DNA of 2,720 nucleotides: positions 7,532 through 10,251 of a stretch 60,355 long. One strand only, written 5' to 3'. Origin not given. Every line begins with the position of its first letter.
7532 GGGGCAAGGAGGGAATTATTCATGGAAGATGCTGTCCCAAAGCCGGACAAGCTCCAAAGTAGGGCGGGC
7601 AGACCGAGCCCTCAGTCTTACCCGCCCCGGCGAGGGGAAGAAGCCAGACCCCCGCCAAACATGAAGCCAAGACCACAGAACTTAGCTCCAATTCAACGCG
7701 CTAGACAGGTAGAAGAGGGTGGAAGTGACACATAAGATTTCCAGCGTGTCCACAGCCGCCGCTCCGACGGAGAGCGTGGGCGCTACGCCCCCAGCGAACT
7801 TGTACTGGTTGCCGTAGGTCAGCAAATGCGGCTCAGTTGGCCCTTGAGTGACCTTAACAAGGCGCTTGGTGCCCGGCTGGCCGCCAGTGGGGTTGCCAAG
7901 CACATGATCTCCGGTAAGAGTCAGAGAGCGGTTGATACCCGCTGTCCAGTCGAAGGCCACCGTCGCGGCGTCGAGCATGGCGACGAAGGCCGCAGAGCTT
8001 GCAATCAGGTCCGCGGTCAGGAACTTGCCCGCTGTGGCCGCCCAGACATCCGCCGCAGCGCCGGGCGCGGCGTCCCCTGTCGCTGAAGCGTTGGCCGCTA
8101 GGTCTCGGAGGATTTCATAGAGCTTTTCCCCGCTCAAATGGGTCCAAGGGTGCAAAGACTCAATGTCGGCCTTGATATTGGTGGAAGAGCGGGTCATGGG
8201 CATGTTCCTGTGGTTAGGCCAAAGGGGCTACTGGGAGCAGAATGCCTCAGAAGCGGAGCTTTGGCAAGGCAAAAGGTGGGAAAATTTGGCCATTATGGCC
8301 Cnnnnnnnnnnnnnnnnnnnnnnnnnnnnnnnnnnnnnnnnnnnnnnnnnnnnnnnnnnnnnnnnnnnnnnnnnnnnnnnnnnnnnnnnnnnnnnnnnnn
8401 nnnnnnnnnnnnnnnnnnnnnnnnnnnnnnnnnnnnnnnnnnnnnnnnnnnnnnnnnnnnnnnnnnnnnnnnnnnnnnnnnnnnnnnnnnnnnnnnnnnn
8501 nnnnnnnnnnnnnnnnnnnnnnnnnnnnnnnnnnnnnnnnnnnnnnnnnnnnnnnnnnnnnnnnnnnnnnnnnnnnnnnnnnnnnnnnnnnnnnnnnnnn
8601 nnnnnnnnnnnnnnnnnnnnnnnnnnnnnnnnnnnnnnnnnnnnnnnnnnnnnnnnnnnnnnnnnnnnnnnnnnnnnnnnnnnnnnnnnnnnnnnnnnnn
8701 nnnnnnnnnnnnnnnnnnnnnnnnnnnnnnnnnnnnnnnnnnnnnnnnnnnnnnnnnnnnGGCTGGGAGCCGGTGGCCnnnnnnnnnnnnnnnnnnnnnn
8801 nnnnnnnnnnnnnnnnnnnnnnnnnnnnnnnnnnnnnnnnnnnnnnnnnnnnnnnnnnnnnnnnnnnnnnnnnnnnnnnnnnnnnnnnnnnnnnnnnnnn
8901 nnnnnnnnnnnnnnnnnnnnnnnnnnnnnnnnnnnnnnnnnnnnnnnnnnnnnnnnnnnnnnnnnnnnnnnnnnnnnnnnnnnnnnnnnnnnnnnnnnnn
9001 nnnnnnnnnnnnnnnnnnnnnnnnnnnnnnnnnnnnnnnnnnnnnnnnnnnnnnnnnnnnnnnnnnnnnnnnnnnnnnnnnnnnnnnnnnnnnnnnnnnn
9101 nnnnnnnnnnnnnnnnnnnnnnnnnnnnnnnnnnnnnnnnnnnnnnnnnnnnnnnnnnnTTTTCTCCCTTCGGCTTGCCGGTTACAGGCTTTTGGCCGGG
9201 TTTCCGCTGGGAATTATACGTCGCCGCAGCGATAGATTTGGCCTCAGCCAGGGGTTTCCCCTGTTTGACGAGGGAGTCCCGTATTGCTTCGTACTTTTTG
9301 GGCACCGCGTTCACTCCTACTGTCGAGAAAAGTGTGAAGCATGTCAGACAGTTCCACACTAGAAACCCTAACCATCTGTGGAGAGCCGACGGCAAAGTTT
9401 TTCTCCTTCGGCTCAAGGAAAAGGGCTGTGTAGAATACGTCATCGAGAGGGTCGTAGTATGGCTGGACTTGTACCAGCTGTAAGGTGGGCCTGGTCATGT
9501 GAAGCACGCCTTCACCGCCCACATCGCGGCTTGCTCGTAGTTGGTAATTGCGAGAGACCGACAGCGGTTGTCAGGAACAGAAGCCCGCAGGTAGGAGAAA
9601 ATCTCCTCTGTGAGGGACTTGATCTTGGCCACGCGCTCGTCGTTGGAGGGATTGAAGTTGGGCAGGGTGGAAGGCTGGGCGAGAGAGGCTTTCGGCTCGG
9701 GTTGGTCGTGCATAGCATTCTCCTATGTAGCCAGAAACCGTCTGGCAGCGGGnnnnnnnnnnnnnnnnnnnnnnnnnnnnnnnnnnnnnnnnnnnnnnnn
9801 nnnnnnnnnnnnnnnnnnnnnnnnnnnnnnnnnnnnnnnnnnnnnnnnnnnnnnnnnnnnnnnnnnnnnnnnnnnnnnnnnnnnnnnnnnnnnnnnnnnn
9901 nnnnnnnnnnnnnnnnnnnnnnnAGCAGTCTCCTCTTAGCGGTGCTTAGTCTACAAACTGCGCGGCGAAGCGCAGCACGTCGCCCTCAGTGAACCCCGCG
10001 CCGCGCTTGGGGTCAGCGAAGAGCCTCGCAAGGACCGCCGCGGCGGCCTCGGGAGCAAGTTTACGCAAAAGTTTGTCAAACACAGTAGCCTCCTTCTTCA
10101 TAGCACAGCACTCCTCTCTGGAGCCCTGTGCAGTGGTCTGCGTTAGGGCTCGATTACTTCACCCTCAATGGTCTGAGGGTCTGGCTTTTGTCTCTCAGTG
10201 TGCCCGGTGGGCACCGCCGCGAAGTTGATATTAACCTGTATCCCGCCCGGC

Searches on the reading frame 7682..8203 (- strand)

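Call 11: search_protein_families(library=phrogs, proteins=[window:7682-8203:-], max_evalue=0.001)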
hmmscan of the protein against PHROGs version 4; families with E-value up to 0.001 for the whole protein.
window:7682-8203:- (173 aa): 1 family
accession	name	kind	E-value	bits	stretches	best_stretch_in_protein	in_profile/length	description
phrog_4757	-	unknown function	8.5e-13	49.2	1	68-156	250-342/359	-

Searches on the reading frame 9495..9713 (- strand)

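Call 105: search_protein_families(library=pfam, proteins=[window:9495-9713:-], max_evalue=0.1)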
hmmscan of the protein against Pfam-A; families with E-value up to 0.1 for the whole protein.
window:9495-9713:- (72 aa): 1 family
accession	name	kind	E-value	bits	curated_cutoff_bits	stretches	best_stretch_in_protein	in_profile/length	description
PF24729.2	Acb2_Tad1_hairpin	-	3.5e-12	46.8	27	1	21-70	3-56/58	Acb2/Tad1, hairpin domain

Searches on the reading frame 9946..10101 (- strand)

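Call 105: search_protein_families(library=pfam, proteins=[window:9946-10101:-], max_evalue=0.1)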
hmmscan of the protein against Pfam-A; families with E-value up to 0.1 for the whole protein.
window:9946-10101:- (51 aa): 1 family
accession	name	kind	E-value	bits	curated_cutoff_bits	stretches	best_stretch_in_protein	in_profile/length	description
PF21982.2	RecX_HTH1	-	0.058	13.8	26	1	5-27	17-40/40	RecX, first three-helix domain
